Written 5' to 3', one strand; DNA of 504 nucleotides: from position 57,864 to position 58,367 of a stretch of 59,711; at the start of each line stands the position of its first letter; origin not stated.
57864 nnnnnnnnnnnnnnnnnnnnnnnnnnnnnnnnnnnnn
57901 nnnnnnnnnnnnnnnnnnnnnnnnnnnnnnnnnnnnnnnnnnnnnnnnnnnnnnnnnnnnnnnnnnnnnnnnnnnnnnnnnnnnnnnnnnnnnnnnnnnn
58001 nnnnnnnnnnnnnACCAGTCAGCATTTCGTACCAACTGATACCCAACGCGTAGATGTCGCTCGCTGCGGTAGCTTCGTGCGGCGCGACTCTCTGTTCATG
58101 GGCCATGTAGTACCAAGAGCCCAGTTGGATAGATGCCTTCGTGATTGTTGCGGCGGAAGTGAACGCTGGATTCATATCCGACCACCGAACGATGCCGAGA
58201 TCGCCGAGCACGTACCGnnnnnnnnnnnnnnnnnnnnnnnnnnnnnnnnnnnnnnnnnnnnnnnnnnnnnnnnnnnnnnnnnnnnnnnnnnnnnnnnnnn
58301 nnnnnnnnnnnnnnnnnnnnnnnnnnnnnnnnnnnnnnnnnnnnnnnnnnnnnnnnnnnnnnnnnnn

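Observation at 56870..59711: tRNA-Val-adjacent island: wHTH protein - Ser/Thr kinase - PD-(D/E)xK-like protein, divergent from a Dam-family methylase (candidate undescribed defence-like module)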

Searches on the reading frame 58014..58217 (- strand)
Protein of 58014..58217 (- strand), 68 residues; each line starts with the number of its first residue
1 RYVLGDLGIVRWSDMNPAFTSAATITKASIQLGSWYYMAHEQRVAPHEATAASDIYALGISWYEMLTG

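Call 34: find_related_loci(query=A2, collection=metagenome_contigs, flank=10000)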
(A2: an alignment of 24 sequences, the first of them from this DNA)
Query A2 (68 aa) in metagenome_contigs; peptide patterns used: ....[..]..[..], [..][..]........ (x = any residue, [..] = any of these).
78 stretches matched a pattern; 58 encode a relative of the query (tblastn E <= 1e-3); 58 distinct loci.
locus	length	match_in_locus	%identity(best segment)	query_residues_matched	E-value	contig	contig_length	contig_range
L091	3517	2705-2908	91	1-68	3e-42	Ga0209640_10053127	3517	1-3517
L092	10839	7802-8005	91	1-68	4e-41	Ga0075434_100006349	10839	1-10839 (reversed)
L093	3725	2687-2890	91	1-68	8e-41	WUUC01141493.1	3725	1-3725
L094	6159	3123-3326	91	1-68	4e-41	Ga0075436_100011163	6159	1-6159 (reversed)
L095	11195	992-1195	91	1-68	4e-41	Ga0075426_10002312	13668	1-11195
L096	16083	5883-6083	82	1-67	2e-36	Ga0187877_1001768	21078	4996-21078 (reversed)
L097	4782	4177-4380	81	1-68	5e-36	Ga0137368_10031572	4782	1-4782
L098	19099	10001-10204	81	1-68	5e-36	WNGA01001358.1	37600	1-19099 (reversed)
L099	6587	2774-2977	76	1-68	4e-36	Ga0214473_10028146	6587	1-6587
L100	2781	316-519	78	1-68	4e-36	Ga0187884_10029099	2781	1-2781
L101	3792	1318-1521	78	1-68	5e-36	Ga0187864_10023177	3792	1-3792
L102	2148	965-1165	79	1-67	4e-36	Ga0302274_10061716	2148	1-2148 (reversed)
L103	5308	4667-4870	78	1-68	5e-36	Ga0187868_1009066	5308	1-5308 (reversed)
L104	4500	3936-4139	78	1-68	5e-36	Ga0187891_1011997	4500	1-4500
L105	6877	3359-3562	78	1-68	4e-36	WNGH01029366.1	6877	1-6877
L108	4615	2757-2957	79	1-67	4e-36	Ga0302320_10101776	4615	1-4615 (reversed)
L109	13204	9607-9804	80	3-68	6e-36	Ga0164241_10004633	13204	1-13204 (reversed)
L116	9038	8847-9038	83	2-65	6e-35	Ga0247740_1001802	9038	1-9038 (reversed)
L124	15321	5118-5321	74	1-68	8e-33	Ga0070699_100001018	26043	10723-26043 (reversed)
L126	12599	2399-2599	72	2-68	1e-32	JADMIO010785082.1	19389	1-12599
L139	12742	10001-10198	67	3-68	2e-28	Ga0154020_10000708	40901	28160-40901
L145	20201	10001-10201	66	2-68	9e-31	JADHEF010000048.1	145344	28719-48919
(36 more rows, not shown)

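Call 48: search_protein_families(library=pfam, proteins=[L108:561-1622:+, L126:897-1670:+, L098:8374-9084:-, L108:3163-3750:-, L109:7970-8851:+, L109:5400-6692:+, L109:6702-7694:+, L109:9981-12845:+, L145:10454-11629:+, L145:11632-13137:+], max_evalue=0.01)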
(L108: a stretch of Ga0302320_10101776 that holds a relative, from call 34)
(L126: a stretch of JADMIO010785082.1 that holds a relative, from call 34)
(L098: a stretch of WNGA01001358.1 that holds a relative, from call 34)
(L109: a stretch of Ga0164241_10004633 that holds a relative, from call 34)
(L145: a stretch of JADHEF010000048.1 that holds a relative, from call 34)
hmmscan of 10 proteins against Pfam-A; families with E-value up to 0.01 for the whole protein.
L108:561-1622:+ (354 aa): 2 families
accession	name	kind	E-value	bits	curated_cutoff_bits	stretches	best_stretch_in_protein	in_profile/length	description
PF01555.25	N6_N4_Mtase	-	3.2e-59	201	26.7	1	91-340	2-220/221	DNA methylase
PF18406.6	DUF1281_C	-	0.0037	17.6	22.8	1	75-125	26-75/88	Ferredoxin-like domain in Api92-like protein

L126:897-1670:+ (258 aa): 4 families
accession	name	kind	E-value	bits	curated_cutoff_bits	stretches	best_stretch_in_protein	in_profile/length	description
PF01555.25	N6_N4_Mtase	-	4.7e-31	108.9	26.7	1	54-245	2-219/221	DNA methylase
PF01170.24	UPF0020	-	0.00028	21.1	22.3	0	205-233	26-54/197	RMKL-like, methyltransferase domain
PF13649.12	Methyltransf_25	-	0.0068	17.5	27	0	216-254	6-48/97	Methyltransferase domain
PF02086.21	MethyltransfD12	-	0.0088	16.2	22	0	207-239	20-52/253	D12 class N6 adenine-specific DNA methyltransferase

L098:8374-9084:- (236 aa): 4 families
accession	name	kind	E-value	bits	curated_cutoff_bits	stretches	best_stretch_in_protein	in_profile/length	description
PF01555.25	N6_N4_Mtase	-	3e-31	109.5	26.7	1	20-212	1-219/221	DNA methylase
PF02086.21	MethyltransfD12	-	0.00021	21.6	22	1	174-213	20-59/253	D12 class N6 adenine-specific DNA methyltransferase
PF01170.24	UPF0020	-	0.0025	18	22.3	0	9-39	112-142/197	RMKL-like, methyltransferase domain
PF03602.21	Cons_hypoth95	-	0.0028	17.8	24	0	174-194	41-61/182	Conserved hypothetical protein 95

L108:3163-3750:- (195 aa): 0 families

L109:7970-8851:+ (294 aa): 0 families

L109:5400-6692:+ (431 aa): 4 families
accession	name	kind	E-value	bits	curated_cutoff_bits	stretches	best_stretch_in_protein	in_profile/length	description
PF22518.2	DUF6997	-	3.6e-38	131.9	27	1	111-250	35-175/175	Domain of unknown function (DUF6997)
PF23871.1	DUF7226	-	1.4e-24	87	27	1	286-417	1-139/142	Domain of unknown function (DUF7226)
PF22515.2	DUF6996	-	2.1e-19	69.8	27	1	7-73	2-70/71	Domain of unknown function (DUF6996)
PF09821.14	AAA_assoc_C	-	0.0016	19.5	27.6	1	316-415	15-113/119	C-terminal AAA-associated domain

L109:6702-7694:+ (331 aa): 0 families

L109:9981-12845:+ (955 aa): 5 families
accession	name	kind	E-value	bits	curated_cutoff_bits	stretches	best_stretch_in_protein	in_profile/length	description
PF02810.21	SEC-C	-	1.1e-07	32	20.4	1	936-953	1-18/19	SEC-C motif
PF13401.12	AAA_22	-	3.5e-06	27.8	27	1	232-343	4-106/130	AAA domain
PF13191.12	AAA_16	-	0.00034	21.6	32.6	1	226-336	17-148/167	AAA ATPase domain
PF13671.12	AAA_33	-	0.0023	18.6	27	0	237-276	3-39/143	AAA domain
PF14130.12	Cap4_nuclease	-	0.0043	17.7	26.2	1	24-75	9-61/200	Cap4, dsDNA endonuclease domain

L145:10454-11629:+ (392 aa): 3 families
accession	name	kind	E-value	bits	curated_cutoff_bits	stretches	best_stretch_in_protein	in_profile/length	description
PF13407.12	Peripla_BP_4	-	9.3e-60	202.8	35.1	1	116-367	3-257/258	Periplasmic binding protein domain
PF00532.27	Peripla_BP_1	-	1.5e-21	77.5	22.2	1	113-378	3-276/281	Periplasmic binding proteins and sugar binding domain of LacI family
PF13377.12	Peripla_BP_3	-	3.6e-09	37.4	26.5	1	235-383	11-165/167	Periplasmic binding protein-like domain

L145:11632-13137:+ (502 aa): 6 families
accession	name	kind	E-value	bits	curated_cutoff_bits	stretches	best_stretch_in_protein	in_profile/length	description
PF00005.33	ABC_tran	-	5.6e-51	173.2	25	2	23-171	3-136/137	ABC transporter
PF13304.12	AAA_21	-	3.3e-09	37.7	27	2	33-54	1-22/304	AAA domain, putative AbiEii toxin, Type IV TA system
PF03969.22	AFG1_ATPase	-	0.00024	20.6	27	1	408-462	119-172/361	AFG1-like ATPase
PF13555.12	AAA_29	-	0.0022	18.1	27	1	22-48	13-39/61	P-loop containing region of AAA domain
PF13604.12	AAA_30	-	0.0039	17.4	27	0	32-62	19-49/191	AAA domain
PF09818.15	ABC_ATPase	-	0.0058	16.1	23.2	0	438-476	214-252/283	P-loop domain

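Call 52: search_protein_families(library=padloc, proteins=[L109:5400-6692:+, L109:6702-7694:+, L109:9981-12845:+, L108:561-1622:+, L126:897-1670:+, L124:3464-3877:+], max_evalue=0.001)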
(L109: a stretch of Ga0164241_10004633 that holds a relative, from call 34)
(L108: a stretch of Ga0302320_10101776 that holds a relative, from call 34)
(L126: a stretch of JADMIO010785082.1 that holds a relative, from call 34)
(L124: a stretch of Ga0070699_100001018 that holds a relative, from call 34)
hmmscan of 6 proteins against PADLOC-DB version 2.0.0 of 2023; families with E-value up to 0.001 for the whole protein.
L109:5400-6692:+ (431 aa): 1 family
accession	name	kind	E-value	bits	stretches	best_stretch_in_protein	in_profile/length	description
PDLC03513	REase_II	-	5.2e-50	169.2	1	9-415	11-420/426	Type II restriction enzyme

L109:6702-7694:+ (331 aa): 0 families

L109:9981-12845:+ (955 aa): 5 families
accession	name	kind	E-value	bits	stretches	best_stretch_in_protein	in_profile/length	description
PDLC03848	LmuA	-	8.7e-05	21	1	23-114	14-104/373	-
PDLC00865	E2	-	0.00012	19.5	1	931-953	167-189/219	E2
PDLC04917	PDC-S12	-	0.00018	19.5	1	930-951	194-215/218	-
PDLC00833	E1-E2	-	0.00024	18.6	1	933-952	171-190/222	E1-E2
PDLC00872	E2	-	0.00033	18.2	1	932-952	166-186/216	E2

L108:561-1622:+ (354 aa): 66 families (the best 25 are shown)
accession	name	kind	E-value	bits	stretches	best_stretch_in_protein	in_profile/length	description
PDLC03371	MTase_II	-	2.4e-88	294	1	64-347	8-256/260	Type II methyltransferase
PDLC03216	MTase_II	-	6.9e-72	240.4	2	70-241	15-184/364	Type II methyltransferase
PDLC03738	oMTase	-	2.2e-64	215.5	2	72-241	26-194/376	orphan methyltransferase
PDLC03299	MTase_II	-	3.5e-37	126.5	1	64-345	12-259/296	Type II methyltransferase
PDLC03302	MTase_II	-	1.6e-35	121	2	87-231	21-183/626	Type II methyltransferase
PDLC03387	MTase_II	-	1.4e-33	114.3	1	160-353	128-285/289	Type II methyltransferase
PDLC03279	MTase_II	-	2.9e-30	103.1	2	270-344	513-585/587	Type II methyltransferase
PDLC03320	MTase_II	-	1.3e-29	101.3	1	82-348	44-279/289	Type II methyltransferase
PDLC03339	MTase_II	-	4.1e-26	89.6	1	70-348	7-276/399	Type II methyltransferase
PDLC03353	MTase_II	-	5.7e-25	86.3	1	84-350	22-257/260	Type II methyltransferase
PDLC03265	MTase_II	-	8e-25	86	2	279-346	264-331/333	Type II methyltransferase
PDLC03296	MTase_II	-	6.9e-21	72.9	2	258-346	167-253/336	Type II methyltransferase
PDLC03252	MTase_II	-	3.2e-20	70.8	2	236-344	251-354/365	Type II methyltransferase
PDLC03644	MTase_III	-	5.1e-19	66.4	1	201-349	254-399/542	Type III methyltransferase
PDLC03350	MTase_II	-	1.1e-18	65.8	1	166-348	143-300/312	Type II methyltransferase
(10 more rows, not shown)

L126:897-1670:+ (258 aa): 53 families (the best 25 are shown)
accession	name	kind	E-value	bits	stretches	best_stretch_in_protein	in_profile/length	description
PDLC03379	MTase_II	-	4.7e-35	119.7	1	40-249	25-241/267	Type II methyltransferase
PDLC03371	MTase_II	-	2.9e-32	110.2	1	35-252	12-255/260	Type II methyltransferase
PDLC03339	MTase_II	-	1.2e-26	91.5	2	186-250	208-272/399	Type II methyltransferase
PDLC03299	MTase_II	-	4.7e-25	86.7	2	181-252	183-260/296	Type II methyltransferase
PDLC03228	MTase_II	-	4e-23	80.4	1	36-250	4-206/227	Type II methyltransferase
PDLC03265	MTase_II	-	2.8e-22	77.6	2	178-250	254-329/333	Type II methyltransferase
PDLC03216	MTase_II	-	3.7e-18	63.7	2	33-145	11-125/364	Type II methyltransferase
PDLC03308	MTase_II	-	8.6e-18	62.5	1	49-245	186-390/419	Type II methyltransferase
PDLC03387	MTase_II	-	3.4e-17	60.5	2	189-254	215-279/289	Type II methyltransferase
PDLC03229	MTase_II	-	3.7e-17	60.2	1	50-233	196-383/436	Type II methyltransferase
PDLC03738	oMTase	-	3.9e-17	60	2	188-250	204-266/376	orphan methyltransferase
PDLC03300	MTase_II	-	1.6e-16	58.2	1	186-254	213-281/302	Type II methyltransferase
PDLC03320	MTase_II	-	2.3e-16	57.8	1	188-253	213-278/289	Type II methyltransferase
PDLC03353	MTase_II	-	2.1e-14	51.7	2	187-249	188-250/260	Type II methyltransferase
PDLC03321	MTase_II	-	1.8e-13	48.3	1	38-250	18-243/245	Type II methyltransferase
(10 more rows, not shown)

L124:3464-3877:+ (138 aa): 0 families

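Call 59: search_solved_structures(query=L109:5400-6692:+, max_evalue=1, show_alignments=1)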
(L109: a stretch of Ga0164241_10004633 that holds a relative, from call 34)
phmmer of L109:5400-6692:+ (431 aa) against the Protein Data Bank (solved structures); distinct sequences matched with E-value up to 1: 1.
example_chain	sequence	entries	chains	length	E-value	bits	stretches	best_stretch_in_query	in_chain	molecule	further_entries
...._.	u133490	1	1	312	0.35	13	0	82-139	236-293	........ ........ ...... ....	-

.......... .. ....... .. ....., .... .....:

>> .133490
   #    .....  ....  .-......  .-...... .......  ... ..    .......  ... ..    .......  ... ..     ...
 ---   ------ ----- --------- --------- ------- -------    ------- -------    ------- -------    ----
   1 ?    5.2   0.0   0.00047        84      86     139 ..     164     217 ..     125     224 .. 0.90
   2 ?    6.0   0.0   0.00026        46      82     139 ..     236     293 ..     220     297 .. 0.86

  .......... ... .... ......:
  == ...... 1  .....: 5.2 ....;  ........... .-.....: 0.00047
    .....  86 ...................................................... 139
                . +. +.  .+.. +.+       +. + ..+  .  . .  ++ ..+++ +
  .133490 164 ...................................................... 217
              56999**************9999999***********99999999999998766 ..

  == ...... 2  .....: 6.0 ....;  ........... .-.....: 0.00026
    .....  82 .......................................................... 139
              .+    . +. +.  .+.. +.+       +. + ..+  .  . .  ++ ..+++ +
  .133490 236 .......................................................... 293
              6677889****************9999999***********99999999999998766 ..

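Call 89: find_related_loci(query=A2, collection=viral_contigs, flank=8000)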
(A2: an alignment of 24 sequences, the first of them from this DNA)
Query A2 (68 aa) in viral_contigs; peptide patterns used: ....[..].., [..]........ (x = any residue, [..] = any of these).
11 stretches matched a pattern; 1 encode a relative of the query (tblastn E <= 1e-3); 1 distinct loci.
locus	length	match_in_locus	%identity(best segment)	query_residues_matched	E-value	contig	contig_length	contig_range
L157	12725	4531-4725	65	4-68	3e-30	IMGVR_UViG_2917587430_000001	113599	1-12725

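Call 93: search_protein_families(library=pfam, proteins=[L157:258-1100:+, L157:1346-2179:+, L157:4957-5568:+, L157:5693-6028:+, L139:8478-9068:-, L139:10403-10840:+, L101:1932-2528:+, L101:2808-3305:+, L126:2795-3295:+], max_evalue=0.01)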
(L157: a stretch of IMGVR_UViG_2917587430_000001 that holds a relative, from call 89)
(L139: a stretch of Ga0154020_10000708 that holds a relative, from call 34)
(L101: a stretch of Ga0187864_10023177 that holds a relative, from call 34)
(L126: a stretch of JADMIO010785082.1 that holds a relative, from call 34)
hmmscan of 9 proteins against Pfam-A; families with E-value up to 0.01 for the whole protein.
L157:258-1100:+ (281 aa): 2 families
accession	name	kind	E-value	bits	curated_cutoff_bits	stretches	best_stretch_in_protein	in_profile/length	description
PF06199.17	Phage_tail_2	-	1.4e-05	25.6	23.8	1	147-262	18-128/132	Phage tail tube protein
PF04865.19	Baseplate_J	-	0.0063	16.3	21.1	1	91-160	28-99/255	Baseplate J-like protein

L157:1346-2179:+ (278 aa): 0 families

L157:4957-5568:+ (204 aa): 0 families

L157:5693-6028:+ (112 aa): 0 families

L139:8478-9068:- (196 aa): 0 families

L139:10403-10840:+ (146 aa): 0 families

L101:1932-2528:+ (199 aa): 1 family
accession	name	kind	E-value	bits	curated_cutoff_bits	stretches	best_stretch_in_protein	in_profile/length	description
PF04002.20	RadC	-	1.3e-12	48.1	22.1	1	114-161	40-87/121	RadC-like JAB domain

L101:2808-3305:+ (166 aa): 1 family
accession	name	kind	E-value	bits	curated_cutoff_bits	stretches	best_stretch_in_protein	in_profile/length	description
PF11848.13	DUF3368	-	2.7e-05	24.4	27.3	1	112-154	1-44/46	Domain of unknown function (DUF3368)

L126:2795-3295:+ (167 aa): 1 family
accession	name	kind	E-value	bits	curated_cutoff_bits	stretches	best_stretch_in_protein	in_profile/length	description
PF18186.6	SLATT_4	-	0.0064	16.6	27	1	32-106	21-94/165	SMODS and SLOG-associating 2TM effector domain family 4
